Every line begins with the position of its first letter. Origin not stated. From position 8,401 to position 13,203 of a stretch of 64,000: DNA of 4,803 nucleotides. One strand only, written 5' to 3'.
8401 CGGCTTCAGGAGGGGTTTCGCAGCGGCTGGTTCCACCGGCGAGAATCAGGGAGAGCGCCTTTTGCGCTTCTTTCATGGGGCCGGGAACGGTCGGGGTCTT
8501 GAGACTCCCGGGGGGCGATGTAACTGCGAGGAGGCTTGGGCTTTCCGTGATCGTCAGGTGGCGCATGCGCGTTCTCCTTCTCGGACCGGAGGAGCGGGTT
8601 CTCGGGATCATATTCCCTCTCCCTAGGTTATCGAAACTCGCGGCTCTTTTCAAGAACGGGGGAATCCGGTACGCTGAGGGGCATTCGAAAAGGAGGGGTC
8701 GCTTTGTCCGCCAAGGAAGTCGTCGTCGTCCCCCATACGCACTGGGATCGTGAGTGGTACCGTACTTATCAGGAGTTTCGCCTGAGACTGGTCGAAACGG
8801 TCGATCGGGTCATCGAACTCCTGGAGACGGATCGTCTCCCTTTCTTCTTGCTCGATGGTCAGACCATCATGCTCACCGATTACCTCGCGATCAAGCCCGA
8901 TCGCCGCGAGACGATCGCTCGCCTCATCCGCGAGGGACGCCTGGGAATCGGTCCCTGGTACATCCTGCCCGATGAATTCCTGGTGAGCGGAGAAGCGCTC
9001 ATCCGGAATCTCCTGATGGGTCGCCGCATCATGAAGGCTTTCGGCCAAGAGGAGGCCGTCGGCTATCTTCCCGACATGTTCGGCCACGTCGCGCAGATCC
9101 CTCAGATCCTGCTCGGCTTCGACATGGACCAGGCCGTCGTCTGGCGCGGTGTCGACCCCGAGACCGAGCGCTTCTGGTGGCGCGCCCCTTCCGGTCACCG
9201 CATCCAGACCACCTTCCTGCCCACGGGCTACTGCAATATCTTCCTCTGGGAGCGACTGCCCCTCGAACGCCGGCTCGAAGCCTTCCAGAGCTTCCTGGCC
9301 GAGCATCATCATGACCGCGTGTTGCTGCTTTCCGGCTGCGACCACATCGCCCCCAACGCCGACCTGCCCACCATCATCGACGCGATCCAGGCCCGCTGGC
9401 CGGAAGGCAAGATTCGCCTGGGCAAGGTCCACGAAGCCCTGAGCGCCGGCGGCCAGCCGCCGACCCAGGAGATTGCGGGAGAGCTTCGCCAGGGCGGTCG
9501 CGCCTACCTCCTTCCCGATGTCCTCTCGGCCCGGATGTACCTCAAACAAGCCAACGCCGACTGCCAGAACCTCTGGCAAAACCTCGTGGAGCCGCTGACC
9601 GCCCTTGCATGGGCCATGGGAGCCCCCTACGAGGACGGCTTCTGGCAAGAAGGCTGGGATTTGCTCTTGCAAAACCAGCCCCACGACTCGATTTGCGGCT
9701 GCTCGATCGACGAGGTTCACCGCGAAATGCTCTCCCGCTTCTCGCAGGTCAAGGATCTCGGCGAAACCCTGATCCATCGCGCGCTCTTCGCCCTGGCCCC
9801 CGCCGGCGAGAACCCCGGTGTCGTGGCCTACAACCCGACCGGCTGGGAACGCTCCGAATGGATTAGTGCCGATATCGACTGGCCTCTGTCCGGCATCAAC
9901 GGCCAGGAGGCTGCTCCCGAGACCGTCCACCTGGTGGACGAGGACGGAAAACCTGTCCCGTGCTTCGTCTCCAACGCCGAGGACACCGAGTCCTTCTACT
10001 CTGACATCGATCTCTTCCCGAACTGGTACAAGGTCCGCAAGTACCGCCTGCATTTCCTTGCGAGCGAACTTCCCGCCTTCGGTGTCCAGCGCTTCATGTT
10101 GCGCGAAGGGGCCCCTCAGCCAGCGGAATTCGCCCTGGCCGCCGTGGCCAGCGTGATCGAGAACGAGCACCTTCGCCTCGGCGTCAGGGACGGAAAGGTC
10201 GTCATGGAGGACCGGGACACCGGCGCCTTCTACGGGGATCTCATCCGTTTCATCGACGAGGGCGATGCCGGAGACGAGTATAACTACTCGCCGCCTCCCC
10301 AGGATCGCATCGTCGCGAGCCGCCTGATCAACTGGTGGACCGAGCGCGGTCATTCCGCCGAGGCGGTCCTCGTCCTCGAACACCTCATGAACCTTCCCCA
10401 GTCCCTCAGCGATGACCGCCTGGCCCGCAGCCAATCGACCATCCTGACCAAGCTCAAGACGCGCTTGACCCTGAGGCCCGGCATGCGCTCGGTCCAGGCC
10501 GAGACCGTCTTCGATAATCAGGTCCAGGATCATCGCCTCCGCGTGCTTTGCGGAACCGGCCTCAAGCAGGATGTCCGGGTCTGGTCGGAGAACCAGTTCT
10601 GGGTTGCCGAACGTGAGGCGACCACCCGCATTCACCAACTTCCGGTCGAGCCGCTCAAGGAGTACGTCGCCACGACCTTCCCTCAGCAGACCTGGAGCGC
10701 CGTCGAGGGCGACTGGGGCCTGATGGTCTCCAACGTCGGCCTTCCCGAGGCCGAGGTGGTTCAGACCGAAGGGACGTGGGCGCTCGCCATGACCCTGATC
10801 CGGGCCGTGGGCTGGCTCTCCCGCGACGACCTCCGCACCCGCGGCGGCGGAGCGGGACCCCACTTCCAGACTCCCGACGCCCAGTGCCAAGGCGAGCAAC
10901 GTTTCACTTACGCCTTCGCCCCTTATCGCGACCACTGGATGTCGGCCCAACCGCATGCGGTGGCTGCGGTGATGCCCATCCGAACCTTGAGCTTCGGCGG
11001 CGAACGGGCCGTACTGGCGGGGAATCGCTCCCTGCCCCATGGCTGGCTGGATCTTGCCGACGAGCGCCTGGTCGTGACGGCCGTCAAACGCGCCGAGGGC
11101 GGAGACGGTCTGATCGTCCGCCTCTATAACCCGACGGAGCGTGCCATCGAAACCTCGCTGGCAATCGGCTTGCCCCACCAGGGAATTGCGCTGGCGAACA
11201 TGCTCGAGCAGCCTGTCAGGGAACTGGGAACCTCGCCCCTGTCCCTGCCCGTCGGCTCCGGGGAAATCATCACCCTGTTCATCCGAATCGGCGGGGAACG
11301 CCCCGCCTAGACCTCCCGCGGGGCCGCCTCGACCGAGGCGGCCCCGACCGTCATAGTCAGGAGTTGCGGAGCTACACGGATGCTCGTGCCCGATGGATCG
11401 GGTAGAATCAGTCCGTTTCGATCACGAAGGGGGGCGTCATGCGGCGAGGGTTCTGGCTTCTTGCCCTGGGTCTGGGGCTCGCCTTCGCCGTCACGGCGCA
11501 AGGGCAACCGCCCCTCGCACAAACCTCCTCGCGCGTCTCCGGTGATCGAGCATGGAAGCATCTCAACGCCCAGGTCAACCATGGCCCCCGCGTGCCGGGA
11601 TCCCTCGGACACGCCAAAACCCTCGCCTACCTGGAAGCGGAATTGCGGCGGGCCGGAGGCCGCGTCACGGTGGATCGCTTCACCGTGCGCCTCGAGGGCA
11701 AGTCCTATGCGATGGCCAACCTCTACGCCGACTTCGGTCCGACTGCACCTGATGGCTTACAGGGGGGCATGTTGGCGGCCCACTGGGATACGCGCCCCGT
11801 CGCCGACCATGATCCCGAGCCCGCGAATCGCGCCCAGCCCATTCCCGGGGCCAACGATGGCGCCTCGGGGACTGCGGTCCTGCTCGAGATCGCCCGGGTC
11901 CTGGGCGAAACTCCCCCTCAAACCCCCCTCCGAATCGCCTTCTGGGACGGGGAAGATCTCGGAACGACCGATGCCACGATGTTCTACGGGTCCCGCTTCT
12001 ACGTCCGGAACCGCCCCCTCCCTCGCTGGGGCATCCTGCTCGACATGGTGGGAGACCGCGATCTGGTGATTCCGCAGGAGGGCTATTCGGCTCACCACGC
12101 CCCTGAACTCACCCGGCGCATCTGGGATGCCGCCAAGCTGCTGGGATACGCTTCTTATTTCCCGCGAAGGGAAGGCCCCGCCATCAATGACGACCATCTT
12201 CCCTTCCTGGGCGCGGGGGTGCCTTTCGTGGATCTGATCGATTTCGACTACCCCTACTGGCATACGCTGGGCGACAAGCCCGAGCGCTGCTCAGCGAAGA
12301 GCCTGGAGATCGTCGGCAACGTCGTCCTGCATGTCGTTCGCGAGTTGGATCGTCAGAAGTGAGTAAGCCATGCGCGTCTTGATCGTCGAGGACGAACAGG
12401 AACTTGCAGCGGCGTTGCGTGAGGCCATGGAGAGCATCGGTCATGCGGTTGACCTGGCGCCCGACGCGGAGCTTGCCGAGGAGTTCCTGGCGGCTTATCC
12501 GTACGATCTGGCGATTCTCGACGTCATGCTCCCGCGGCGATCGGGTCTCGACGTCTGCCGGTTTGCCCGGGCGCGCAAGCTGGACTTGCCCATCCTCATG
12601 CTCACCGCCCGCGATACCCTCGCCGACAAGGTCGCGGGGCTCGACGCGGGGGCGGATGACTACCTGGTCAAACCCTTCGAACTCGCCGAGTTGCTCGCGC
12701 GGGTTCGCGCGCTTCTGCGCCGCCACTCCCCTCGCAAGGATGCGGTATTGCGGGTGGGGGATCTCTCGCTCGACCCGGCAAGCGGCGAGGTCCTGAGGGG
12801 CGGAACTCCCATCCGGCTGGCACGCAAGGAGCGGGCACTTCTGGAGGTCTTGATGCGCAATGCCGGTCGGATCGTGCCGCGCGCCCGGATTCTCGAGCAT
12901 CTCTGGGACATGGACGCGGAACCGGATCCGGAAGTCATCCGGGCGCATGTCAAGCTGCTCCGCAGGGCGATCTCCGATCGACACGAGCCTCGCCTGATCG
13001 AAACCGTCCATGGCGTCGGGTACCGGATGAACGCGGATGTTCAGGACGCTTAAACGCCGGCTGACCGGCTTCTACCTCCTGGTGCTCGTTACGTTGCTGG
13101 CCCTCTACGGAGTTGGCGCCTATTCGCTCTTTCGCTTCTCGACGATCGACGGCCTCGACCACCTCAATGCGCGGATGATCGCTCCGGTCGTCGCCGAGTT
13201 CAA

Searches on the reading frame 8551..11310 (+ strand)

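Call 10: search_protein_families(library=pfam, proteins=[window:8551-11310:+], max_evalue=0.001)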
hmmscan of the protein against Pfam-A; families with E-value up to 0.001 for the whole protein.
window:8551-11310:+ (919 aa): 4 families
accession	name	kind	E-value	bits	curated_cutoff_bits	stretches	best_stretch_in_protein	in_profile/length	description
PF01074.27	Glyco_hydro_38N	-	3.2e-33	115.7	25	1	57-280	2-218/270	Glycosyl hydrolases family 38 N-terminal domain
PF09261.16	Alpha-mann_mid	-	8.6e-11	42.2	31.1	1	324-414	6-95/96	Alpha mannosidase middle domain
PF17677.7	Glyco_hydro38C2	-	1e-09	38.8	22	1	840-909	2-72/72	Glycosyl hydrolases family 38 C-terminal beta sandwich domain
PF18438.7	Glyco_hydro_38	-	0.00024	21.6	28.4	0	425-517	7-109/111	Glycosyl hydrolases family 38 C-terminal domain 1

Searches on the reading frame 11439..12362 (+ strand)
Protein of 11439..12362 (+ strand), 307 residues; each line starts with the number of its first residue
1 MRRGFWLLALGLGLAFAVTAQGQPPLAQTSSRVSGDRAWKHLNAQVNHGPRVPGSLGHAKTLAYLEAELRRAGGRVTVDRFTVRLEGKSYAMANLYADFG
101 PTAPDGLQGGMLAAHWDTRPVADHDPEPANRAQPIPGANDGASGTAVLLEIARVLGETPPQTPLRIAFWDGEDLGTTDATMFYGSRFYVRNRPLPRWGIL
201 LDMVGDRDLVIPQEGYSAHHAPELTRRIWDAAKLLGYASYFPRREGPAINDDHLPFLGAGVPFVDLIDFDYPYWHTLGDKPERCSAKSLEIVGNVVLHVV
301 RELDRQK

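Call 10: search_protein_families(library=pfam, proteins=[window:11439-12362:+], max_evalue=0.001)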
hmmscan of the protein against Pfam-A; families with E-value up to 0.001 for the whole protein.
window:11439-12362:+ (307 aa): 1 family
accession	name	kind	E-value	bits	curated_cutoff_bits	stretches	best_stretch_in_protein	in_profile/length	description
PF04389.22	Peptidase_M28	-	8.9e-31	107.6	21.3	1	95-300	2-193/193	Peptidase family M28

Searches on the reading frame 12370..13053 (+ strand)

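Call 10: search_protein_families(library=pfam, proteins=[window:12370-13053:+], max_evalue=0.001)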
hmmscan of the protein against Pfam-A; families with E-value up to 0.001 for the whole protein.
window:12370-13053:+ (227 aa): 3 families
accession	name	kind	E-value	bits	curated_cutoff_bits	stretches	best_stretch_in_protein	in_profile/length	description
PF00072.30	Response_reg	-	2.2e-26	92.6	30.2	1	3-113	1-111/111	Response regulator receiver domain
PF00486.34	Trans_reg_C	-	1.5e-24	86.3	26.2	1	145-220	1-77/77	Transcriptional regulatory protein, C terminal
PF21695.3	GlnR_1st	-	9.4e-05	22.8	27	1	1-114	1-109/111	Transcription regulator GlnR, N-terminal domain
